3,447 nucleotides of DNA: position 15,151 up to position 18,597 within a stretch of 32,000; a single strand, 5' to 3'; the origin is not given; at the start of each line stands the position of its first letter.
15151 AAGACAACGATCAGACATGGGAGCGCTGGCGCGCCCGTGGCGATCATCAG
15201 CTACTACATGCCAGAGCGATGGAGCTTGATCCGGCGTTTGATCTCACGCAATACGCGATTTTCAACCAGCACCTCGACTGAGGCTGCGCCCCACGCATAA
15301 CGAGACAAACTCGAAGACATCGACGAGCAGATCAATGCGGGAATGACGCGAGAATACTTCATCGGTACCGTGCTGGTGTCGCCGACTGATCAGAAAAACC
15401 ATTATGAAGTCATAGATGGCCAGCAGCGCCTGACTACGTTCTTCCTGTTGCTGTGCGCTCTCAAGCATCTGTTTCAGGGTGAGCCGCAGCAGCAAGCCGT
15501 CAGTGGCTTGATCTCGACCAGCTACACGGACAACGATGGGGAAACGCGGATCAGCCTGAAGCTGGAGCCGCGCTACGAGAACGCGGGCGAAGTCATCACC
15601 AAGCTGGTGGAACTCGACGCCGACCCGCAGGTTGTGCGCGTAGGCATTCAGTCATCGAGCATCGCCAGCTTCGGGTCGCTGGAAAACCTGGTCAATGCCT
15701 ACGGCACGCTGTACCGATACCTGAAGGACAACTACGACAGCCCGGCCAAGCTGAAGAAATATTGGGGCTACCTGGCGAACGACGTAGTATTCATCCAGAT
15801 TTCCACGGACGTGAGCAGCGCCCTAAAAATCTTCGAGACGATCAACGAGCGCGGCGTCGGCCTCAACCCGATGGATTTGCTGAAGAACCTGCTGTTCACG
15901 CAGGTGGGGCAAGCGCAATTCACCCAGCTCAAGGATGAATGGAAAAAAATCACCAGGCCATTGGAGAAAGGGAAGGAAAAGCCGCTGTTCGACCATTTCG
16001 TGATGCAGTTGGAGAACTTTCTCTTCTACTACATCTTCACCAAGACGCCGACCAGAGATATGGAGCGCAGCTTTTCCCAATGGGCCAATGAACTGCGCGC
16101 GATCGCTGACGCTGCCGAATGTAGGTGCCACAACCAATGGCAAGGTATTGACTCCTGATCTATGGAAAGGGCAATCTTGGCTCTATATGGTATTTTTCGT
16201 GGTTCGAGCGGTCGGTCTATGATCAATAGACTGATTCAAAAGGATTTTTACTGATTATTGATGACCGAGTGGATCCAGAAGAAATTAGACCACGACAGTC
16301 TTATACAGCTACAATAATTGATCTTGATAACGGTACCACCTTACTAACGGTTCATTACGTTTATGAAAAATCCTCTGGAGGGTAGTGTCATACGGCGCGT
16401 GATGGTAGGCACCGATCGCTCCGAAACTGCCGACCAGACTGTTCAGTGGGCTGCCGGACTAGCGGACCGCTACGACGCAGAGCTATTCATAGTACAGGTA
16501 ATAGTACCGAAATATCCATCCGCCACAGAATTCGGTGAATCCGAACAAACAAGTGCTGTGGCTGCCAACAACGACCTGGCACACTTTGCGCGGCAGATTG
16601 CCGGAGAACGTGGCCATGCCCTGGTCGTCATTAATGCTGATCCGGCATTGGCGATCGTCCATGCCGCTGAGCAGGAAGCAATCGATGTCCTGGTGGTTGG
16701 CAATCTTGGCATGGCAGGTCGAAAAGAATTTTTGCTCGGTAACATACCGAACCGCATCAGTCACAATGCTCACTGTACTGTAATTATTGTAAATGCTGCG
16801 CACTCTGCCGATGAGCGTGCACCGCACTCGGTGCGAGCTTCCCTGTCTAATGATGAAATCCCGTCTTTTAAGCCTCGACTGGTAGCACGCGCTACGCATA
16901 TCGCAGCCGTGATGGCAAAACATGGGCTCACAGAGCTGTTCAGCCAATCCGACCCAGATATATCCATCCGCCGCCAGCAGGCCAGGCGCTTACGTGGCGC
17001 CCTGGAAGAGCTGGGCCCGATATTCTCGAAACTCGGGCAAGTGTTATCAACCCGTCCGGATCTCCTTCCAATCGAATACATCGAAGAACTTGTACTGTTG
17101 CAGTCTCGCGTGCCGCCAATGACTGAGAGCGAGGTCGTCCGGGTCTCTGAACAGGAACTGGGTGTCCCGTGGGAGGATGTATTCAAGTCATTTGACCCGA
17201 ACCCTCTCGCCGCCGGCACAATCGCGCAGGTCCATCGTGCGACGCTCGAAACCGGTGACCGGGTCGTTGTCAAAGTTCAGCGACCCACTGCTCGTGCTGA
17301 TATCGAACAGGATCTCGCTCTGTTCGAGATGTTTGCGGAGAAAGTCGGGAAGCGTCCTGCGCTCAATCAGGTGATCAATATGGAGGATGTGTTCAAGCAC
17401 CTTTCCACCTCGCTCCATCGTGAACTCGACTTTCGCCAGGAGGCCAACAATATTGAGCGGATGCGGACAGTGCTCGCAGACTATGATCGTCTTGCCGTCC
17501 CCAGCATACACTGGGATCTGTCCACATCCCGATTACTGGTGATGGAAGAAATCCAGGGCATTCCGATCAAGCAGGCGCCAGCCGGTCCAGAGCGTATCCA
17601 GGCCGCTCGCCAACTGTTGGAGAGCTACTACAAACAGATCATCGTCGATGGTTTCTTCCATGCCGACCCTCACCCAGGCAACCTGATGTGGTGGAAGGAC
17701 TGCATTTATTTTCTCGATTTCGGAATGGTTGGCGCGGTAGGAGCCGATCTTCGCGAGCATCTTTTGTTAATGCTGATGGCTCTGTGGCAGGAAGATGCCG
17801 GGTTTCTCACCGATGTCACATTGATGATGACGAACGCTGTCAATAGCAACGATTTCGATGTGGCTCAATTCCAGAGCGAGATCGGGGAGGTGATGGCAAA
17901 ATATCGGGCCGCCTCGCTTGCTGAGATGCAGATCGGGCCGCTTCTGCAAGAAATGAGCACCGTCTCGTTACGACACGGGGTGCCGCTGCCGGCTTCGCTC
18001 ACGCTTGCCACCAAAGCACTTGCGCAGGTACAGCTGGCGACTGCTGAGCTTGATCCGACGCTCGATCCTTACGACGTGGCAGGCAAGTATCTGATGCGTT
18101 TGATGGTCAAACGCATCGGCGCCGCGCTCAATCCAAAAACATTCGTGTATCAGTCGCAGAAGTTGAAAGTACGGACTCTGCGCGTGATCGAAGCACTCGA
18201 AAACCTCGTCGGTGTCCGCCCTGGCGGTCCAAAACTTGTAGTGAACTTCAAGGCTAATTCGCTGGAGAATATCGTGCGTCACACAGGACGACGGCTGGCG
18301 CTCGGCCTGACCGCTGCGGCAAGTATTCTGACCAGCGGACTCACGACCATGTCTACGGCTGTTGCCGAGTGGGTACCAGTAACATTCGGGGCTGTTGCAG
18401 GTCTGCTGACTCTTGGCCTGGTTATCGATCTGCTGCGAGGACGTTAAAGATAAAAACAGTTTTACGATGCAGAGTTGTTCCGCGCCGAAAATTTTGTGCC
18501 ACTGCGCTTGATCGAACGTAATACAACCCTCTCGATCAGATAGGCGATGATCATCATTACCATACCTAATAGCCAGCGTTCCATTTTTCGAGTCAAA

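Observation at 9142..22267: ~13-kb mosaic island splitting the guaBA / perM-purMN neighbourhood, with no mobility genes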

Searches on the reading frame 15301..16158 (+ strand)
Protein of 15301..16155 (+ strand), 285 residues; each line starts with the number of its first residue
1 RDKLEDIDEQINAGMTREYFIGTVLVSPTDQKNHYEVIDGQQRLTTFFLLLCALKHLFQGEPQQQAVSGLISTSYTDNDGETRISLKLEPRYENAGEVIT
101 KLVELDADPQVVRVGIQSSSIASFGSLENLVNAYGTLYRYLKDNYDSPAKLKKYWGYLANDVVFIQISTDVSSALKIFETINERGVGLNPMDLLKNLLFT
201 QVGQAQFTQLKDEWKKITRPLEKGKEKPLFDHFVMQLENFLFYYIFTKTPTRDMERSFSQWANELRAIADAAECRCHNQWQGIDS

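Call 4: search_protein_families(library=pfam, proteins=[window:15343-16158:+])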
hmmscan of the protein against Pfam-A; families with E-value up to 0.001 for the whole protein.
window:15343-16158:+ (271 aa): 1 family
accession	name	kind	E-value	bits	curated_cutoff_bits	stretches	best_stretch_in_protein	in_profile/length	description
PF03235.19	GmrSD_N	-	4.3e-27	96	33.2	1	3-185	39-199/199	GmrSD restriction endonuclease, N-terminal domain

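Call 6: search_protein_families(library=padloc, proteins=[window:15343-16158:+], max_evalue=0.01)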
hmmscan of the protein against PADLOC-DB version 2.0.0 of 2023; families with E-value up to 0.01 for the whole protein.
window:15343-16158:+ (271 aa): 33 families (the best 25 are shown)
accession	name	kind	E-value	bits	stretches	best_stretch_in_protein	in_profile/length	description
PDLC04155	HEC-06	-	4.1e-32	109.4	1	3-222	53-274/562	-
PDLC04157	HEC-06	-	5.8e-32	109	1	2-224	54-272/558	-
PDLC02688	Orf5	-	4.4e-30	102.8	2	4-215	47-262/554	Orf5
PDLC04154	HEC-06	-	3.7e-26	89.9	1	3-214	56-275/569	-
PDLC02700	Orf5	-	8.6e-25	85.5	1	3-220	46-258/555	Orf5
PDLC02687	Orf5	-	5.7e-22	76.2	1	5-210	52-265/543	Orf5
PDLC02693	Orf5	-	2.8e-20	70.9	1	3-232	42-253/543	Orf5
PDLC02695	Orf5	-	2.3e-19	67.2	1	4-206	57-277/601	Orf5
PDLC02686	Orf5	-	8e-16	55.6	1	2-219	58-273/566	Orf5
PDLC02691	Orf5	-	5.5e-15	52.9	2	3-71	52-121/579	Orf5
PDLC02701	Orf5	-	8e-14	49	1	15-221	74-288/596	Orf5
PDLC02699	Orf5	-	1.2e-13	48.7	1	4-186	31-218/530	Orf5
PDLC02694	Orf5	-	3.7e-13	47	1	5-209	62-268/574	Orf5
PDLC02690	Orf5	-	1.6e-12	45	1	3-188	42-215/531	Orf5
PDLC02698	Orf5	-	1e-11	42.4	1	147-227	212-292/573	Orf5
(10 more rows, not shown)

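Call 7: search_protein_families(library=ncbifam, proteins=[window:15343-16158:+], max_evalue=0.01)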
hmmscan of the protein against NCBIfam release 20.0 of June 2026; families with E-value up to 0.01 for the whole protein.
window:15343-16158:+ (271 aa): 0 families

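Call 20: find_encoding_contigs(protein=window:15343-16158:+, flank=10000, max_places=10)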
Protein window:15343-16158:+ (271 aa): 24 contigs read that carry it; 3 places shown.
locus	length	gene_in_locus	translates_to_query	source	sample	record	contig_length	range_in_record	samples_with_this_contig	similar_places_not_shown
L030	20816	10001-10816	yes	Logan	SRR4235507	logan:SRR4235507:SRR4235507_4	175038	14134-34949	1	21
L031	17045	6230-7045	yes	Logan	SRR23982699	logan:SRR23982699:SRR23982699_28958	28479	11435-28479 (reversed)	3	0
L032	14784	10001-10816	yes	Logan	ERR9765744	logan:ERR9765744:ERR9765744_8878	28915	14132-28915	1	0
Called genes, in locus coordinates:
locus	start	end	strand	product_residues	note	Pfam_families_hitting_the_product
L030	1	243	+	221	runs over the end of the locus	PF00702:Hydrolase (weak), PF12710:HAD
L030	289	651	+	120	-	-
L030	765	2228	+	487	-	PF00478:IMPDH, PF00571:CBS, PF01070:FMN_dh (weak), PF03060:NMO (weak)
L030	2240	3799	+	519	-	PF00117:GATase, PF07722:Peptidase_C26, PF02540:NAD_synthase, PF03054:tRNA_Me_trans (faint), PF00958:GMP_synt_C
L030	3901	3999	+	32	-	-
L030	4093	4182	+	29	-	-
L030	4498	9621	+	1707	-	PF00270:DEAD, PF04851:ResIII (faint), PF00271:Helicase_C, PF00580:UvrD-helicase, PF13245:AAA_19, PF00580:UvrD-helicase, PF13361:UvrD_C, PF13538:UvrD_C_2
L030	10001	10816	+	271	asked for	PF03235:GmrSD_N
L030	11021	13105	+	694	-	PF00582:Usp, PF03109:ABC1, PF27536:UbiB_helical (weak)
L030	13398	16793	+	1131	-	PF00536:SAM_1, PF07647:SAM_2, PF00211:Guanylate_cyc, PF13191:AAA_16, PF13401:AAA_22 (weak), PF13424:TPR_12 (faint)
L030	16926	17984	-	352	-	PF01594:AI-2E_transport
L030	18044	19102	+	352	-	PF00586:AIRS, PF02769:AIRS_C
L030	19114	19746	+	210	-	PF00551:Formyl_trans_N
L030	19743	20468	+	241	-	PF11306:DUF3108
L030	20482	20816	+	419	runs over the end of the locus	PF22458:RsmF-B_ferredox, PF01189:Methyltr_RsmB-F, PF13847:Methyltransf_31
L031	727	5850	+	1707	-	PF00270:DEAD, PF04851:ResIII (faint), PF00271:Helicase_C, PF00580:UvrD-helicase, PF13245:AAA_19, PF00580:UvrD-helicase, PF13361:UvrD_C, PF13538:UvrD_C_2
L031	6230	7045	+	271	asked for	PF03235:GmrSD_N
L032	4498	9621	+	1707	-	PF00270:DEAD, PF04851:ResIII (faint), PF00271:Helicase_C, PF00580:UvrD-helicase, PF13245:AAA_19, PF00580:UvrD-helicase, PF13361:UvrD_C, PF13538:UvrD_C_2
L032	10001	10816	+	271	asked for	PF03235:GmrSD_N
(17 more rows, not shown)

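Call 43: search_protein_families(library=pfam, proteins=[window:15301-16155:+], max_evalue=1)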
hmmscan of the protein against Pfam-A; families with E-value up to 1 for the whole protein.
window:15301-16155:+ (285 aa): 2 families
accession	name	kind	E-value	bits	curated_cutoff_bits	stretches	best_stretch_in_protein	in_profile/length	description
PF03235.19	GmrSD_N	-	3.5e-28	99.5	33.2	1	4-199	32-199/199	GmrSD restriction endonuclease, N-terminal domain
PF10546.14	P63C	-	0.038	15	26.1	1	134-185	22-74/93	P63C domain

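Call 79: find_related_loci(query=window:15301-16155:+, collection=metagenome_contigs, flank=7000)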
Query window:15301-16155:+ (285 aa) in metagenome_contigs; peptide patterns used: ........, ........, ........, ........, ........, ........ (x = any residue, [..] = any of these).
419 stretches matched a pattern; 186 encode a relative of the query (tblastn E <= 1e-3); the best 80 are kept; 80 distinct loci.
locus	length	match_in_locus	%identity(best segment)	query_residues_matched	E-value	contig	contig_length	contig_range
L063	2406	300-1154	99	1-285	0e+0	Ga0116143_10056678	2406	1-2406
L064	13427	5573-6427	99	1-285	0e+0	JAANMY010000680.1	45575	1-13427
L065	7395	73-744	96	61-285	6e-146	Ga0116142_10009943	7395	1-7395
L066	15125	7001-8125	90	4-273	2e-139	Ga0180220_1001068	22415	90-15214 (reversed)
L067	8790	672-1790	89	4-271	1e-138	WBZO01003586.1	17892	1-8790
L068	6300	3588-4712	90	4-273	1e-138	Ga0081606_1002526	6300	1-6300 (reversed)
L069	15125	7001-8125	89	4-273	4e-138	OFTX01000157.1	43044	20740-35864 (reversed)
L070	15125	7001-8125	89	4-273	4e-138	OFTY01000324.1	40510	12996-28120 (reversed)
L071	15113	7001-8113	89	4-269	2e-137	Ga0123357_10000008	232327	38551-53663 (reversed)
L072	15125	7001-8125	88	4-273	5e-137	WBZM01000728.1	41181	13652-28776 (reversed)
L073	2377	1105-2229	88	4-273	9e-145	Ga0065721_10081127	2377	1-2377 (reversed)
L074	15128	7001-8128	86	4-274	9e-136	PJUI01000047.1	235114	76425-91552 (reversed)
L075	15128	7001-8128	87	4-274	2e-135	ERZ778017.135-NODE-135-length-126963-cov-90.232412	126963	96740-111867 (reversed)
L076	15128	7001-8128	87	4-274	2e-135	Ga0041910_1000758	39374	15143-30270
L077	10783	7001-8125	87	4-273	2e-135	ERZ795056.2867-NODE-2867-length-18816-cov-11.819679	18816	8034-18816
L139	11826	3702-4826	84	4-273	4e-131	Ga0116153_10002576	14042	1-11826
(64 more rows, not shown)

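Call 83: search_protein_families(library=pfam, proteins=[L139:116-2242:+, L139:2239-3543:+, L139:3546-5420:+, L071:6884-8719:+, L071:6051-6800:+, L071:4133-5353:+, L071:3138-4166:+, L139:7696-9969:-])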
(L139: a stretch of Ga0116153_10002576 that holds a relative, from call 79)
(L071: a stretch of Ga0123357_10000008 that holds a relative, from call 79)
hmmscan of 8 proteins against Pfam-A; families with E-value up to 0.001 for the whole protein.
L139:116-2242:+ (708 aa): 1 family
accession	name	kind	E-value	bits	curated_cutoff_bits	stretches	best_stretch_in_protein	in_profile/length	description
PF00271.37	Helicase_C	-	7.3e-17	62.1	23.5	1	288-398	6-110/110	Helicase conserved C-terminal domain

L139:2239-3543:+ (434 aa): 0 families

L139:3546-5420:+ (624 aa): 2 families
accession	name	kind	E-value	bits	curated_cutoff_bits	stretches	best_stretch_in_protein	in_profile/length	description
PF03235.19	GmrSD_N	-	3e-39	135.6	33.2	1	30-248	11-199/199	GmrSD restriction endonuclease, N-terminal domain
PF07510.16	GmrSD_C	-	2.1e-19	70.2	23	1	451-611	4-137/138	GmrSD restriction endonucleases, C-terminal domain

L071:6884-8719:+ (611 aa): 2 families
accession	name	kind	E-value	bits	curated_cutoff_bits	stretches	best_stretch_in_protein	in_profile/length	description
PF03235.19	GmrSD_N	-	5e-42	144.7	33.2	1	17-235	11-199/199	GmrSD restriction endonuclease, N-terminal domain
PF07510.16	GmrSD_C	-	2.1e-20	73.5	23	1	438-597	4-136/138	GmrSD restriction endonucleases, C-terminal domain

L071:6051-6800:+ (249 aa): 1 family
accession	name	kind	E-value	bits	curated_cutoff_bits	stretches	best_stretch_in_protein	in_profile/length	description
PF01203.25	T2SSN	-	1.3e-20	74.9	29.6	1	37-226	3-192/211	Type II secretion system (T2SS), protein N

L071:4133-5353:+ (406 aa): 2 families
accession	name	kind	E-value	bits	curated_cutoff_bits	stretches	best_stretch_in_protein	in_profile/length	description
PF05134.19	T2SSL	-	4.2e-15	56.2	25.5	1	46-138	39-131/231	Type II secretion system (T2SS), protein L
PF12693.12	GspL_C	-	1.5e-08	35.1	29.6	1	270-385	13-128/158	GspL periplasmic domain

L071:3138-4166:+ (342 aa): 2 families
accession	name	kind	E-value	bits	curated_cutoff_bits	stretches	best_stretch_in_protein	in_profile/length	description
PF21687.3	T2SSK_1st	-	2.2e-16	61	26.2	1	122-221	1-105/107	Type II secretion system (T2SS), protein K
PF03934.19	T2SSK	-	6.6e-07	30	24.2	1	227-282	1-45/63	Type II secretion system (T2SS), protein K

L139:7696-9969:- (757 aa): 1 family
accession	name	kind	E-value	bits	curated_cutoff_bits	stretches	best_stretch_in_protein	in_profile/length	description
PF13550.12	Phage-tail_3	-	1.8e-09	38.2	23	1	213-383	1-162/164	Putative phage tail protein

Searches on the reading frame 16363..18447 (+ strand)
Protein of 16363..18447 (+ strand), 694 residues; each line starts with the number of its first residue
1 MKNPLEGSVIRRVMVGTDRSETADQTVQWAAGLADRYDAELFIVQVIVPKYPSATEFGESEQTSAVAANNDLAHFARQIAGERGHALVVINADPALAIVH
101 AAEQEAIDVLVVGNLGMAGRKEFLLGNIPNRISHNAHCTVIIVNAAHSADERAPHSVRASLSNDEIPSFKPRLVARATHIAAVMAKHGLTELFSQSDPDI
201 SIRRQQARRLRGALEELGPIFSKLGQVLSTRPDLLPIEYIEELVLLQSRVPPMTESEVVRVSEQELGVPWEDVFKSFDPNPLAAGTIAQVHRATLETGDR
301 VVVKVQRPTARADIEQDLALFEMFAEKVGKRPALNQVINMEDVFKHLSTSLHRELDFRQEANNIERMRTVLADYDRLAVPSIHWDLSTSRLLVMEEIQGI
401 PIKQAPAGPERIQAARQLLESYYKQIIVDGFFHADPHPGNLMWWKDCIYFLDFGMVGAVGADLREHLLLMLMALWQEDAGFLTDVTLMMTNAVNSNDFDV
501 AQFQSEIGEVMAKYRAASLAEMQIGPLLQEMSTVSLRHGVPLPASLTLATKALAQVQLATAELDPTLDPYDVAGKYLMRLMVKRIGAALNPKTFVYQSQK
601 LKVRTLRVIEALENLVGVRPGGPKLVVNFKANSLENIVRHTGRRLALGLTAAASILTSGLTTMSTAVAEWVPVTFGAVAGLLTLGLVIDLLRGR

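Call 4: search_protein_families(library=pfam, proteins=[window:16363-18447:+])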
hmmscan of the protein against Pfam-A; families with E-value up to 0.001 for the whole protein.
window:16363-18447:+ (694 aa): 3 families
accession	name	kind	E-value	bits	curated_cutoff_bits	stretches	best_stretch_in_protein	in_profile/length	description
PF03109.22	ABC1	-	7.3e-66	222.2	22.9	1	246-479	2-237/244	ABC1 atypical kinase-like domain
PF00582.32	Usp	-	7.3e-23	82.1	24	1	11-143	3-140/141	Universal stress protein family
PF01636.29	APH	-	6.8e-05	23.2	23.2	1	281-457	4-198/239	Phosphotransferase enzyme family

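Call 6: search_protein_families(library=padloc, proteins=[window:16363-18447:+], max_evalue=0.01)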
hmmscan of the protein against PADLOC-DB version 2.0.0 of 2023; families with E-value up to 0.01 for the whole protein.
window:16363-18447:+ (694 aa): 0 families

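Call 7: search_protein_families(library=ncbifam, proteins=[window:16363-18447:+], max_evalue=0.01)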
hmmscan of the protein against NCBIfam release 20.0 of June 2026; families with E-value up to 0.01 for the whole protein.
window:16363-18447:+ (694 aa): 7 families
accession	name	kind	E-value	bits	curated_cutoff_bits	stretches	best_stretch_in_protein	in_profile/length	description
TIGR01982.1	UbiB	equivalog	3.7e-100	335.6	487.55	1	199-587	41-432/436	2-polyprenylphenol 6-hydroxylase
NF003404.0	PRK04750.1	equivalog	2.6e-79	267.2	667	1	200-594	45-447/529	ubiquinone biosynthesis regulatory protein kinase UbiB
NF050082.1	ATPase_MABP1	exception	4.2e-30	104.9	800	1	202-565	45-418/435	macrolide-binding ATPase MABP-1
TIGR03724.2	arch_bud32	equivalog_domain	5.2e-05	22.8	125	1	362-456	40-131/193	KEOPS complex kinase/ATPase Bud32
NF011462.0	PRK14879.1-3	equivalog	0.00034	20.4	174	1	353-455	30-127/192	Kae1-associated kinase Bud32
NF007174.0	PRK09605.1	equivalog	0.0044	15.5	447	1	354-456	373-473/535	bifunctional N(6)-L-threonylcarbamoyladenine synthase/serine/threonine protein kinase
NF038185.1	KdpD_non_kinase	exception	0.005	16.1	550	1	9-143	244-369/373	KdpD-like non-kinase potassium sensor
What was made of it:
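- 16363..18447 (+): Usp + ABC1/UbiB-like atypical kinase (694 aa). Resident gene of the N. europaea clade. Pfam and NCBIfam (calls 4, 7).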
